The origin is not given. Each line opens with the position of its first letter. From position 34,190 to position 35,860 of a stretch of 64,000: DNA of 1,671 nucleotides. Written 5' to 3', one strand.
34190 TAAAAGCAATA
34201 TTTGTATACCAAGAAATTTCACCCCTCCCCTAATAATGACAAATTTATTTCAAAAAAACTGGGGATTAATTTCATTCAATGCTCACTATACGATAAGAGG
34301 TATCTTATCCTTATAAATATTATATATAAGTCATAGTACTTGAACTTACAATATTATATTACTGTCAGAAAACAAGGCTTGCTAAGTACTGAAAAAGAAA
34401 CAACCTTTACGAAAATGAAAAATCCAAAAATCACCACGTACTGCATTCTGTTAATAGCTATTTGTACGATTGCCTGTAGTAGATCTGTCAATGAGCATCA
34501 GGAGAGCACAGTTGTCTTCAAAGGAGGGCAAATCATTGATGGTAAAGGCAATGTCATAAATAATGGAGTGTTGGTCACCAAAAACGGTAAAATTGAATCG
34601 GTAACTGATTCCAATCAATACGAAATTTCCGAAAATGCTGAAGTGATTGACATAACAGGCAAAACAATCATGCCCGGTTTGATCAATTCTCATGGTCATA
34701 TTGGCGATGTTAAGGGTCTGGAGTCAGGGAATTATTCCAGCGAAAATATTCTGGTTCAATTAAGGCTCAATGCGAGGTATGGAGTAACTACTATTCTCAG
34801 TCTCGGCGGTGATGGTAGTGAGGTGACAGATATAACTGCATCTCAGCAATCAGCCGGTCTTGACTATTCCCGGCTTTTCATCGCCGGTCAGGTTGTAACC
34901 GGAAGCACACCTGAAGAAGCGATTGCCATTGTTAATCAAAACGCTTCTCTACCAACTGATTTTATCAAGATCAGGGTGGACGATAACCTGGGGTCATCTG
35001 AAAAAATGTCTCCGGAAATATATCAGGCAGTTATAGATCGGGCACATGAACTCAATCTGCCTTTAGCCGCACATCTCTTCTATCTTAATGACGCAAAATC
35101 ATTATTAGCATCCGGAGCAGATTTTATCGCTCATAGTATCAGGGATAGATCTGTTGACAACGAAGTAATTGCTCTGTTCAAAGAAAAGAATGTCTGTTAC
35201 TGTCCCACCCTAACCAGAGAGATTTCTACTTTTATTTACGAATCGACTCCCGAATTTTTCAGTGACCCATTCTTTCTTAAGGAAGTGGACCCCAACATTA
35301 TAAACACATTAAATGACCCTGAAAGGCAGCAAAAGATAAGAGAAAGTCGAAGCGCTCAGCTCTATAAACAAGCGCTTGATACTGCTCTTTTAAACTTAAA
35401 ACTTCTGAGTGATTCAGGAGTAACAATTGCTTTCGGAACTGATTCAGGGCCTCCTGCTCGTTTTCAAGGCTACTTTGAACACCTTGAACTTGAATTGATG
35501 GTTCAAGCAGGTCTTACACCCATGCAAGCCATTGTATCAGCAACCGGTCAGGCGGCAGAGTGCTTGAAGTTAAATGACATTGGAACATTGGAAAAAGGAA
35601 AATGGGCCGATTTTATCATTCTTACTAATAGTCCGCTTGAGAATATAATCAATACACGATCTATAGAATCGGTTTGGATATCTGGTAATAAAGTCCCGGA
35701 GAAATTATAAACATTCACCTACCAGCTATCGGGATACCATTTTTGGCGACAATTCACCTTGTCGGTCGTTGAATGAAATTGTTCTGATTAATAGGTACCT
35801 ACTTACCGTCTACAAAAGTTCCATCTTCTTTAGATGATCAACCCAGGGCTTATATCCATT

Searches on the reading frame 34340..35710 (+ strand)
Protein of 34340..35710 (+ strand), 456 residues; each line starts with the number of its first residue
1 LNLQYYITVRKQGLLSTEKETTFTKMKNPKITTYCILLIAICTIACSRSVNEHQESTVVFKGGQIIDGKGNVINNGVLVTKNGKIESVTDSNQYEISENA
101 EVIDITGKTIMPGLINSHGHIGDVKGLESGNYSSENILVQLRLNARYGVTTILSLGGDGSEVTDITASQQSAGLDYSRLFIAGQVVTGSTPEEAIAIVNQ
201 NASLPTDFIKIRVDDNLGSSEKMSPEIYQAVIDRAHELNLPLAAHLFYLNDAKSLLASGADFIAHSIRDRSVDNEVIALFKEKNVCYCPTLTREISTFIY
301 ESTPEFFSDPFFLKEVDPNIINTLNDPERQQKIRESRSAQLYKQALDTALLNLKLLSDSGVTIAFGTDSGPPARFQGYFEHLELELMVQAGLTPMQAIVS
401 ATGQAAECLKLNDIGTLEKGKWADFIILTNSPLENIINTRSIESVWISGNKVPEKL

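Call 8: find_encoding_contigs(protein=window:34340-35710:+, flank=10000, max_places=10)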
Protein window:34340-35710:+ (456 aa): no gene with exactly this product is on record in the collection.
